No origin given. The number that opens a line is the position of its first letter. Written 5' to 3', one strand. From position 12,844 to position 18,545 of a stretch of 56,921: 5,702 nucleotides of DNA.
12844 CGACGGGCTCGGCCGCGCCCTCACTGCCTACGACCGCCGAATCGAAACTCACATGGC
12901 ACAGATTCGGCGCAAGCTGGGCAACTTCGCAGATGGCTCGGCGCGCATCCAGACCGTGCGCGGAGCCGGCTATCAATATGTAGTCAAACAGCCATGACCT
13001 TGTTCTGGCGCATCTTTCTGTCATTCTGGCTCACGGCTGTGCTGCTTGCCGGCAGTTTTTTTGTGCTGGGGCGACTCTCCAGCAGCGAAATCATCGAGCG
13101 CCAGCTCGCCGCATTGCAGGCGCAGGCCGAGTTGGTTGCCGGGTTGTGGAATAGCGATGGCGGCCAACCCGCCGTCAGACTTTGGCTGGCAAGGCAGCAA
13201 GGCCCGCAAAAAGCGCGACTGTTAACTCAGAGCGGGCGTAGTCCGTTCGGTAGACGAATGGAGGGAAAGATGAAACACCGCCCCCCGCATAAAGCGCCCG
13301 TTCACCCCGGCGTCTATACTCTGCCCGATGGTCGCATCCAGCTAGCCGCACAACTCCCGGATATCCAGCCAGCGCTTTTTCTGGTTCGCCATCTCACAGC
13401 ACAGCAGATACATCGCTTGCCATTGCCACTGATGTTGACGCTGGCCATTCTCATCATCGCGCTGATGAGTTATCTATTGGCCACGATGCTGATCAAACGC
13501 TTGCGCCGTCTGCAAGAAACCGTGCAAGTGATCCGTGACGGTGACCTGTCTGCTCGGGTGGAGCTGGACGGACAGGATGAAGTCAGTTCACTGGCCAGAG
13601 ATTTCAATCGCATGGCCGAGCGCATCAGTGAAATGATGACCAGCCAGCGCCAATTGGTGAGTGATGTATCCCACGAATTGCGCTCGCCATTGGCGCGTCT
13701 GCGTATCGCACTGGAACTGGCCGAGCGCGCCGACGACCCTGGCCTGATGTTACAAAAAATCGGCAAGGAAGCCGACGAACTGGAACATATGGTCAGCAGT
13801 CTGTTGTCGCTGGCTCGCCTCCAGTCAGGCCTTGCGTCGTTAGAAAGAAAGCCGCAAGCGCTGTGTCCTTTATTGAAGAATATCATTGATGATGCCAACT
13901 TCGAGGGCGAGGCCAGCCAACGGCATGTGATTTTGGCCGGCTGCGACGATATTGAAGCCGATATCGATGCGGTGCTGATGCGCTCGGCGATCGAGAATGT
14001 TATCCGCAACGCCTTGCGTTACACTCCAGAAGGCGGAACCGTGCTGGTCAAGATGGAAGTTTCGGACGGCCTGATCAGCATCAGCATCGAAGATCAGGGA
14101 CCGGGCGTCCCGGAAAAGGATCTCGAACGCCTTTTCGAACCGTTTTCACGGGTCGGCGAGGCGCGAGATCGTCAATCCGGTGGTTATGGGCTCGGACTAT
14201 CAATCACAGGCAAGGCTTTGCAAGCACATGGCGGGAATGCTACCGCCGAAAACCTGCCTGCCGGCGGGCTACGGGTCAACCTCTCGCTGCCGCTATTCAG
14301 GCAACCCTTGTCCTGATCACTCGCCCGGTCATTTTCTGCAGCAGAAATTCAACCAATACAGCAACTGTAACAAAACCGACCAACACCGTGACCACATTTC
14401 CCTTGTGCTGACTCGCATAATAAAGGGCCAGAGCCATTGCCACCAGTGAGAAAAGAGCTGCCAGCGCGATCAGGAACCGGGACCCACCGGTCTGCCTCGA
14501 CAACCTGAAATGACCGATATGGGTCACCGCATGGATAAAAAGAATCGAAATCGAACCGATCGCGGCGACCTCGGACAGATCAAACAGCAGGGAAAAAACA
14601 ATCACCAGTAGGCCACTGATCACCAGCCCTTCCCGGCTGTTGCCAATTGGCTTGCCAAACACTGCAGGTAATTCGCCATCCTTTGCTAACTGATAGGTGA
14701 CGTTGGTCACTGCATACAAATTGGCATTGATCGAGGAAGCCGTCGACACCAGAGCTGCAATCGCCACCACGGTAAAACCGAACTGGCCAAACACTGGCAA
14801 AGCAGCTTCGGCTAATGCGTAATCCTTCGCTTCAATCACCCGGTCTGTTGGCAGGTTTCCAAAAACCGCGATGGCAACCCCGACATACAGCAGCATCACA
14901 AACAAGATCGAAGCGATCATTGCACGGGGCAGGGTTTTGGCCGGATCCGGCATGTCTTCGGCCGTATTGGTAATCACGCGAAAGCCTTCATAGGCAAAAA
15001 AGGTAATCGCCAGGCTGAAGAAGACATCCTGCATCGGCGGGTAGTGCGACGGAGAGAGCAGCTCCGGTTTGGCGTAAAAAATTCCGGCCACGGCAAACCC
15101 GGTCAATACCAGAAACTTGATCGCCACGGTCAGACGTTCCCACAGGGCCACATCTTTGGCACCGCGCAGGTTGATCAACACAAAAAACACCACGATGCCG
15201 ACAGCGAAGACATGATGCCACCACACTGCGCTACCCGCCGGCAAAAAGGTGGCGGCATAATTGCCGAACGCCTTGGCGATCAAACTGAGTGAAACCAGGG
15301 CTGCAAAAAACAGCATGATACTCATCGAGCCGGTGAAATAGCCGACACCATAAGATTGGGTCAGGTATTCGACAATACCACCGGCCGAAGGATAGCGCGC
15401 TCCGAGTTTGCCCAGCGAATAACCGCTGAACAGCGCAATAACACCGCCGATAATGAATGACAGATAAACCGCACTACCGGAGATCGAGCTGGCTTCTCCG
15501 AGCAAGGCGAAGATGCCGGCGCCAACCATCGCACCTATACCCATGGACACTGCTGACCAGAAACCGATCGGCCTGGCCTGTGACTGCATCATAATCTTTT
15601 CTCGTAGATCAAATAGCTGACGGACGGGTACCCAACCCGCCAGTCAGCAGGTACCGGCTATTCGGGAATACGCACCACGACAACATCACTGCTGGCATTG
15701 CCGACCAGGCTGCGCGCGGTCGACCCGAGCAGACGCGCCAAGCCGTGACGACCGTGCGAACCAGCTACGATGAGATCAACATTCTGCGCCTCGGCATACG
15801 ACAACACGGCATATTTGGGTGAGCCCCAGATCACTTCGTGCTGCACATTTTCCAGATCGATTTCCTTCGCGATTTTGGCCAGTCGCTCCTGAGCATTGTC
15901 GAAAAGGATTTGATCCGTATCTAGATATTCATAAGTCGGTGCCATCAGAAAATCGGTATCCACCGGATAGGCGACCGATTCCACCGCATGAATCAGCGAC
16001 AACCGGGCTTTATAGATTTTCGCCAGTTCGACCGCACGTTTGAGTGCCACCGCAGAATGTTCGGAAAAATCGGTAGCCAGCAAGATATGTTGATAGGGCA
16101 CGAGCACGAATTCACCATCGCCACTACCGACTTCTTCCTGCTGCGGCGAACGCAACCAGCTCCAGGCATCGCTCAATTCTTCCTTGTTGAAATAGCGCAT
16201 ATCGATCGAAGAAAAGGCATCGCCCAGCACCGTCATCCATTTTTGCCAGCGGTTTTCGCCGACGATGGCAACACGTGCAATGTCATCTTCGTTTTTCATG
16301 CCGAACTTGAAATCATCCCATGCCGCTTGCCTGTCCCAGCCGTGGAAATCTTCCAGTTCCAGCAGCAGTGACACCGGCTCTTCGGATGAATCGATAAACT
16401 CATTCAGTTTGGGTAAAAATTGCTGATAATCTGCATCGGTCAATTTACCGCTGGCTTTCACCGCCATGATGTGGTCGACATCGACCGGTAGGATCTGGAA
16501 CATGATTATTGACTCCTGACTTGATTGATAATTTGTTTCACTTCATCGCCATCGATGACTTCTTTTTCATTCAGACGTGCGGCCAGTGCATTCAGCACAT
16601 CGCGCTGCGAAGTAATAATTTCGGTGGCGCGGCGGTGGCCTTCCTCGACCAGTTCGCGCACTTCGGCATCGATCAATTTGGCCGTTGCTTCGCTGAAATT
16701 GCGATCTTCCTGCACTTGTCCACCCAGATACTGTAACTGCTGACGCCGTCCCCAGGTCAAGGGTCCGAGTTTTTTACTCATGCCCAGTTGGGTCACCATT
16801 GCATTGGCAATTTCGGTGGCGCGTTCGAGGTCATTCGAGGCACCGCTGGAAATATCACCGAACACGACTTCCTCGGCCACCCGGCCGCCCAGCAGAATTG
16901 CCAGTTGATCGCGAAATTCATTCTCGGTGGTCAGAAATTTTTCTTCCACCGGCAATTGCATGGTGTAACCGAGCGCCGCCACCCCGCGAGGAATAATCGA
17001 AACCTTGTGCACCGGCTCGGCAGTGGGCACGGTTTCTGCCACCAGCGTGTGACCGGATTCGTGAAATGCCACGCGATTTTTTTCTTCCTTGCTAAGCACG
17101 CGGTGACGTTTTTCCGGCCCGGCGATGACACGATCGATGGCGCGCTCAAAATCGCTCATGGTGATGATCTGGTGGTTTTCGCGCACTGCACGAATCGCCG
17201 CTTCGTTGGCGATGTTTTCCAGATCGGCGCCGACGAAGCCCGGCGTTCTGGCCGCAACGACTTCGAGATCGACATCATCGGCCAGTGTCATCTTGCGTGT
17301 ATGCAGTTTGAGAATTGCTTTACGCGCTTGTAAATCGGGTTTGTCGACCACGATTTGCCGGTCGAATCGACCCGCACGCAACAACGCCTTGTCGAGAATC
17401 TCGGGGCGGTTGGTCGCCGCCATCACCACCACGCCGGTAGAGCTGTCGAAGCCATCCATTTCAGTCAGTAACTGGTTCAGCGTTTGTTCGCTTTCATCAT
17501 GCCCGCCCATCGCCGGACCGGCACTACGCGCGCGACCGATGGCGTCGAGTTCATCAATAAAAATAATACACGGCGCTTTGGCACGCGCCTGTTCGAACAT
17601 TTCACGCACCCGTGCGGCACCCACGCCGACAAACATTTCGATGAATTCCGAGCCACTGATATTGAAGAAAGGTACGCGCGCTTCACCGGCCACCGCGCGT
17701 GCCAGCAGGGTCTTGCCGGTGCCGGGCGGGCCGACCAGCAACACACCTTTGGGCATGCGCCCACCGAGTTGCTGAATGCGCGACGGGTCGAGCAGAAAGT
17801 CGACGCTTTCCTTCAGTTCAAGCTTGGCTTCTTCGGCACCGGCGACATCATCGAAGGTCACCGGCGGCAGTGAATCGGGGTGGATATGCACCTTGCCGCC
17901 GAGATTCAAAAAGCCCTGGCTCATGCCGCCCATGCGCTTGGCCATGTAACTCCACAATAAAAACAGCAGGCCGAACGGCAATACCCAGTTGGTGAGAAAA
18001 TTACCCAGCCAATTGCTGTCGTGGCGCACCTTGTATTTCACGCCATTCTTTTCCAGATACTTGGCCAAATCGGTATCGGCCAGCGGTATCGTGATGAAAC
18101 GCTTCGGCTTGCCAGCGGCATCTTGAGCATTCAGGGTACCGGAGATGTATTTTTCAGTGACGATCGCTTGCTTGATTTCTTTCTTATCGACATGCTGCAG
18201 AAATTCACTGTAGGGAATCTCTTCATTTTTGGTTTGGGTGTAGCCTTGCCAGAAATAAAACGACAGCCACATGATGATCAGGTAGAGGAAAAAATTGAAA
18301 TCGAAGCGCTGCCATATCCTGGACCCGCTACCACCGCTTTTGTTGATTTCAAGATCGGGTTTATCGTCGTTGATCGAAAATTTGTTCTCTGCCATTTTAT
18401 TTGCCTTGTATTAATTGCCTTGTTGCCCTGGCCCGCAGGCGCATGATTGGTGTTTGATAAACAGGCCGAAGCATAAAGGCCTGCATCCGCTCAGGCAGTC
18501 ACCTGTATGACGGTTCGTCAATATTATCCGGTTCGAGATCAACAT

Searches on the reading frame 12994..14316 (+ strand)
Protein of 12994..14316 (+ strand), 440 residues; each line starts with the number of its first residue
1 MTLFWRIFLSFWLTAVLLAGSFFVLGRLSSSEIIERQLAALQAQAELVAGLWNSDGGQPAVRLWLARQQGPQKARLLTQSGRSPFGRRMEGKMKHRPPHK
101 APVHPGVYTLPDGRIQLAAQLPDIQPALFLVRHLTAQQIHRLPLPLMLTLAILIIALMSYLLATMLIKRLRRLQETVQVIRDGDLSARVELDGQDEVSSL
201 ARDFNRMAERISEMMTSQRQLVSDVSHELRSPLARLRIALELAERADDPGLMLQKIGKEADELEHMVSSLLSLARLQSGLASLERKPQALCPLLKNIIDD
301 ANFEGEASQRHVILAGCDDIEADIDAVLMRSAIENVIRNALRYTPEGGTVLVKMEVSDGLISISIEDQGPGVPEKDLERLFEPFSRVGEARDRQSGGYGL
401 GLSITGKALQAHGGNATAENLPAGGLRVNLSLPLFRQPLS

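Call 9: search_protein_families(library=pfam, proteins=[window:12994-14316:+], max_evalue=0.001)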
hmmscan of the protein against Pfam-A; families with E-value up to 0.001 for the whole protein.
window:12994-14316:+ (440 aa): 4 families
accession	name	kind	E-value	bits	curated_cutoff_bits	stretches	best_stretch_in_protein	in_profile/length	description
PF02518.31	HATPase_c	-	6.9e-25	88.1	26.4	1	325-434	2-109/111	Histidine kinase-, DNA gyrase B-, and HSP90-like ATPase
PF00672.30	HAMP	-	5.6e-14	52.6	25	1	161-212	1-52/53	HAMP domain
PF00512.31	HisKA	-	2.6e-13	50.2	26.9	1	218-279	2-66/66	His Kinase A (phospho-acceptor) domain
PF13581.12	HATPase_c_2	-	6.7e-05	23.3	27.4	1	332-402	39-104/127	Histidine kinase-like ATPase domain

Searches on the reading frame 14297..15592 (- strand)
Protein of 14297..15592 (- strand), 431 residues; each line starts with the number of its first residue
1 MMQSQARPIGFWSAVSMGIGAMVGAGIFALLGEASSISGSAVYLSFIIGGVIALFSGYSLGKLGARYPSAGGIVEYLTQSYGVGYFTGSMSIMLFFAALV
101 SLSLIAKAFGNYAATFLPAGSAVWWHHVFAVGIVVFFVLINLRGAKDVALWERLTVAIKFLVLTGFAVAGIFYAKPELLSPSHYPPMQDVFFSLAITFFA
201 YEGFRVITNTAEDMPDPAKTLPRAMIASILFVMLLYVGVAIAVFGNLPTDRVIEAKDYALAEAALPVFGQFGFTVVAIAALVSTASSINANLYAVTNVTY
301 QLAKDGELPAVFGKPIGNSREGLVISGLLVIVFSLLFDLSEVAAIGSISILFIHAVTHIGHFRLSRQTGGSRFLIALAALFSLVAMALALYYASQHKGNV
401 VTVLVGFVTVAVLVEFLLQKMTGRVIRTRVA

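Call 9: search_protein_families(library=pfam, proteins=[window:14297-15592:-], max_evalue=0.001)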
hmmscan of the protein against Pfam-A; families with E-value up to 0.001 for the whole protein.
window:14297-15592:- (431 aa): 3 families
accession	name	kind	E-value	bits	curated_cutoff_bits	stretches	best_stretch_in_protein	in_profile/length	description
PF13520.12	AA_permease_2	-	1.4e-37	130.1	27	1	9-401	1-416/427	Amino acid permease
PF00324.27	AA_permease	-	9.9e-26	90.9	24.6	1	15-359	3-366/470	Amino acid permease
PF03845.19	Spore_permease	-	2.8e-06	26.9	23.4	1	14-250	7-237/321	Spore germination protein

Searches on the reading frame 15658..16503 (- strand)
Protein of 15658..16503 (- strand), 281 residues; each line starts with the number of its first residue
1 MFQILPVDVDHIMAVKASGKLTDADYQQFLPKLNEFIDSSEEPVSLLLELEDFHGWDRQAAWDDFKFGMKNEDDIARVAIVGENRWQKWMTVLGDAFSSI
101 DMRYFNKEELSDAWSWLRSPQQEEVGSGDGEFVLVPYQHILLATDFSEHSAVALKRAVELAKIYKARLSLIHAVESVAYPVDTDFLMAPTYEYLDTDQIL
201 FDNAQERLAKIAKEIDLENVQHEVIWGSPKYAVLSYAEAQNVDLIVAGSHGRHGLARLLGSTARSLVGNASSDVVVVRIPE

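Call 9: search_protein_families(library=pfam, proteins=[window:15658-16503:-], max_evalue=0.001)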
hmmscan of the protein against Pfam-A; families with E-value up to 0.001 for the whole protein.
window:15658-16503:- (281 aa): 2 families
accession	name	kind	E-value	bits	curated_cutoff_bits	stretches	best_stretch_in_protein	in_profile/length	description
PF00582.32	Usp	-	2.6e-31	109.5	24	1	137-278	2-141/141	Universal stress protein family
PF11964.13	SpoIIAA-like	-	4.5e-31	108.1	25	1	12-118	1-106/106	SpoIIAA-like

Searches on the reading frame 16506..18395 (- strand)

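Call 47: search_protein_families(library=pfam, proteins=[window:16506-18395:-], max_evalue=0.00001)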
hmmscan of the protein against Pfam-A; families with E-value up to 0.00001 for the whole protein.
window:16506-18395:- (629 aa): 5 families
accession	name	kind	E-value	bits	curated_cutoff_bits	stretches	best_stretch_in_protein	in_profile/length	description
PF01434.24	Peptidase_M41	-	4.1e-69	232.7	29.9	1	432-622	1-191/191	Peptidase family M41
PF00004.35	AAA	-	4.2e-47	160.3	21.2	1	218-351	1-130/131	ATPase family associated with various cellular activities (AAA)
PF17862.7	AAA_lid_3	-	1.8e-16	59.8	27.2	1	374-417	1-44/45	AAA+ lid domain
PF06480.20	FtsH_ext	-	8.2e-12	45.7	25.5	1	38-124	5-101/103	FtsH Extracellular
PF13191.12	AAA_16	-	6e-07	30.5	32.6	0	213-239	22-48/167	AAA ATPase domain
